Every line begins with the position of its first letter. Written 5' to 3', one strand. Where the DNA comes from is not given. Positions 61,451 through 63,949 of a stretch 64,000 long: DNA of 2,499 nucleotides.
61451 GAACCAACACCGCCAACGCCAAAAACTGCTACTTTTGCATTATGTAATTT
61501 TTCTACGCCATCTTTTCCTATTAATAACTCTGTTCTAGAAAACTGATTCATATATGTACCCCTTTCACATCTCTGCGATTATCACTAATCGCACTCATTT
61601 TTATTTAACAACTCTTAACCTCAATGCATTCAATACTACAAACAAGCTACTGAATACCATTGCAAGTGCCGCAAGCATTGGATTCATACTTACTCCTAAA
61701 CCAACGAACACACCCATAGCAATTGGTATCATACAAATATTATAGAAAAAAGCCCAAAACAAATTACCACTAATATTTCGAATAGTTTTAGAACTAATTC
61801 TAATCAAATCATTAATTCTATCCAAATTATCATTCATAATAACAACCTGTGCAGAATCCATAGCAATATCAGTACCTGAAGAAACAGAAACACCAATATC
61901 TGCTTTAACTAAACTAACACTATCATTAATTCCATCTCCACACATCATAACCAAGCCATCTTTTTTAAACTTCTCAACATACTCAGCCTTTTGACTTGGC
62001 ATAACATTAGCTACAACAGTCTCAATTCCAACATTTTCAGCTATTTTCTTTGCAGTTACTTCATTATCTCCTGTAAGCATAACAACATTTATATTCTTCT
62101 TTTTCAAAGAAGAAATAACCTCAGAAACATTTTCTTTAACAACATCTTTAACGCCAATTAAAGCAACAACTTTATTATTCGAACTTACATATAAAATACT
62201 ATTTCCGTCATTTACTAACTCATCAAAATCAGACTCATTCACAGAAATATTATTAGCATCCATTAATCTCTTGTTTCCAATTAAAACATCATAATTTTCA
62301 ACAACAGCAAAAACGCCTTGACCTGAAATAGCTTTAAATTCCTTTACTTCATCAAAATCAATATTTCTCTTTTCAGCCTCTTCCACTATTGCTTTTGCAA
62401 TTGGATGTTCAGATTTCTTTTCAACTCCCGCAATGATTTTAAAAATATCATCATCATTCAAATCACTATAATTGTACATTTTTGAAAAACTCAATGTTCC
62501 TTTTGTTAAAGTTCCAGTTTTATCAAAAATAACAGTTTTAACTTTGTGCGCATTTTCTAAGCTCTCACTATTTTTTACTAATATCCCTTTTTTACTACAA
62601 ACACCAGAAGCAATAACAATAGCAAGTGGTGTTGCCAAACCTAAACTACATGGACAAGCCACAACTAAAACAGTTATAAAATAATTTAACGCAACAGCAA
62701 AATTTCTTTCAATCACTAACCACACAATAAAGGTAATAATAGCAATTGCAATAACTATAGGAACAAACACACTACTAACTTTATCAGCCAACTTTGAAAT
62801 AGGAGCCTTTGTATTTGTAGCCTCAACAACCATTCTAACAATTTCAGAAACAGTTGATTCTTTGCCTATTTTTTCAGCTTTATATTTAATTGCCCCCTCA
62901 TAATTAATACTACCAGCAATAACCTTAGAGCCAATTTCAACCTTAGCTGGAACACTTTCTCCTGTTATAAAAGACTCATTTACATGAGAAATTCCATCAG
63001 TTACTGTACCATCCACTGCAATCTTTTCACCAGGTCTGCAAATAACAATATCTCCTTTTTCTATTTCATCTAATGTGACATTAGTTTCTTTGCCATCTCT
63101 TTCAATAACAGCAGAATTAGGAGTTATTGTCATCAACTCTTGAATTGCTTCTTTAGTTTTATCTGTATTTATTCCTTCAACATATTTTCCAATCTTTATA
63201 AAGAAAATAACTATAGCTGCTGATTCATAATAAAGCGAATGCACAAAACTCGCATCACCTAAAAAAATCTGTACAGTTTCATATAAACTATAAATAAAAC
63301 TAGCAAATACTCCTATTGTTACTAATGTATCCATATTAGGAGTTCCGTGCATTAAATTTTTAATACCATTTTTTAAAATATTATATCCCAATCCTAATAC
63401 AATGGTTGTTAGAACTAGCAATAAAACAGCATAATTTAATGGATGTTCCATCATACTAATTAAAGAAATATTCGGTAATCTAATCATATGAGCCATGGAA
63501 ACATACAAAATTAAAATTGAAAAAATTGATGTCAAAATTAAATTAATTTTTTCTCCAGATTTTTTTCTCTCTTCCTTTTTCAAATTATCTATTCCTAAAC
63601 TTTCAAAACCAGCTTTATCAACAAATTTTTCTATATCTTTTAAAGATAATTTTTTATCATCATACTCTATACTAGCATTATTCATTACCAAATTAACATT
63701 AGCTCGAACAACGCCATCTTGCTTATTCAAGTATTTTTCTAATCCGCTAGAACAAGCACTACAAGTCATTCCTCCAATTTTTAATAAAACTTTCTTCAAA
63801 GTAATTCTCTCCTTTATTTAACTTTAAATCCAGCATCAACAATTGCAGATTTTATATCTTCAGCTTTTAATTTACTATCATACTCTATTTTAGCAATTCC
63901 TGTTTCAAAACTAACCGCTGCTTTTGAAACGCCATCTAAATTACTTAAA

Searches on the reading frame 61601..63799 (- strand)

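Call 83: search_protein_families(library=pfam, proteins=[window:61601-63799:-], max_evalue=0.00001)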
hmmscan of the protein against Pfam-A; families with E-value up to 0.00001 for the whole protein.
window:61601-63799:- (732 aa): 3 families
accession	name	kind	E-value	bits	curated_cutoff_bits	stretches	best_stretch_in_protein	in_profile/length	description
PF00122.25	E1-E2_ATPase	-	1.9e-53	181.1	28.1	1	226-404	3-181/181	E1-E2 ATPase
PF00702.32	Hydrolase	-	4.3e-30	106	26.4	1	420-633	1-190/191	haloacid dehalogenase-like hydrolase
PF00403.32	HMA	-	9.3e-10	39.2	24.8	1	6-66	2-62/62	Heavy-metal-associated domain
